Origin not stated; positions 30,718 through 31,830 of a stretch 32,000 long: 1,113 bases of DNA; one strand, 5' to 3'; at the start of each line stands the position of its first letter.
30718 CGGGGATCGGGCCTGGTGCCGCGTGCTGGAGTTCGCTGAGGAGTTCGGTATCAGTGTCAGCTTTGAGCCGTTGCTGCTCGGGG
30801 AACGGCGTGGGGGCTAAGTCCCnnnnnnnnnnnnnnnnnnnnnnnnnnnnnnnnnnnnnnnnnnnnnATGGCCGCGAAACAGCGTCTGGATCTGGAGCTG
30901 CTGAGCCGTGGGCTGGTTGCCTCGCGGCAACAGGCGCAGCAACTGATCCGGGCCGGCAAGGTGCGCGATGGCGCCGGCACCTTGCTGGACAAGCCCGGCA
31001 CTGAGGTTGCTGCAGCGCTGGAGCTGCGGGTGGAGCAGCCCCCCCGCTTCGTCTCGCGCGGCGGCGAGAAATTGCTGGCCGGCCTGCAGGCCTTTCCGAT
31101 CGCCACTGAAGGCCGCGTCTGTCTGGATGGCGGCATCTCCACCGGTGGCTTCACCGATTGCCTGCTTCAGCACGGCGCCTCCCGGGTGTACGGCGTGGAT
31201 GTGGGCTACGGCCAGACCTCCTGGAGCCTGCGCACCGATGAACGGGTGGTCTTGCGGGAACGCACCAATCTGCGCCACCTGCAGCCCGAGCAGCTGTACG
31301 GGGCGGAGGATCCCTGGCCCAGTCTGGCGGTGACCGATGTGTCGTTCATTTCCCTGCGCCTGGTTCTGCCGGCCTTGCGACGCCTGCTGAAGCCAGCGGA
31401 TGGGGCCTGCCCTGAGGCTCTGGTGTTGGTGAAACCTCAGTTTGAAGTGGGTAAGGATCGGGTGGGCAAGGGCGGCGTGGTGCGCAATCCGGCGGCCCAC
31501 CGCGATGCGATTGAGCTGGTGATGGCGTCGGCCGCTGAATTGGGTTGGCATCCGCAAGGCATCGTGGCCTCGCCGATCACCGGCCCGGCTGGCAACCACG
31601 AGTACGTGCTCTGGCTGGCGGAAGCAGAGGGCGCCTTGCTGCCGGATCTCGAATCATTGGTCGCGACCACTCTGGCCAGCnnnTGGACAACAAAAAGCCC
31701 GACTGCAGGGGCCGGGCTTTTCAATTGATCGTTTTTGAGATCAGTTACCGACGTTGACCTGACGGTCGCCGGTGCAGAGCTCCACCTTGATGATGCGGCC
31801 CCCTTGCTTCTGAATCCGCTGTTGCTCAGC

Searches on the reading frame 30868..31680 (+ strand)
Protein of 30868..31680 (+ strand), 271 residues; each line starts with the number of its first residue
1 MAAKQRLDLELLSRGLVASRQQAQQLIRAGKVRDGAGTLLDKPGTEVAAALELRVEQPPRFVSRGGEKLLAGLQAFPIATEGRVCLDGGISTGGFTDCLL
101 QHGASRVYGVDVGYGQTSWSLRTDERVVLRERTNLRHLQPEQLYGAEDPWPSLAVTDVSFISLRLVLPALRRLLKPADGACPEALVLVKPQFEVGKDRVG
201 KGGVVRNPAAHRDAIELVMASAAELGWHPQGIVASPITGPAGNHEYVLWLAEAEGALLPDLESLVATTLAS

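Call 38: search_protein_families(library=pfam, proteins=[window:30868-31680:+], max_evalue=0.001)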
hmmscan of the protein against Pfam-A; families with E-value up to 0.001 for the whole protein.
window:30868-31680:+ (271 aa): 2 families
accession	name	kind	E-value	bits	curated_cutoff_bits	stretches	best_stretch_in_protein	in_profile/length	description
PF01728.25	FtsJ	-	1.5e-42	146.1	24.1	1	61-250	1-179/181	FtsJ-like methyltransferase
PF01479.30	S4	-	6e-06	26.3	22.8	1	5-33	1-29/48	S4 domain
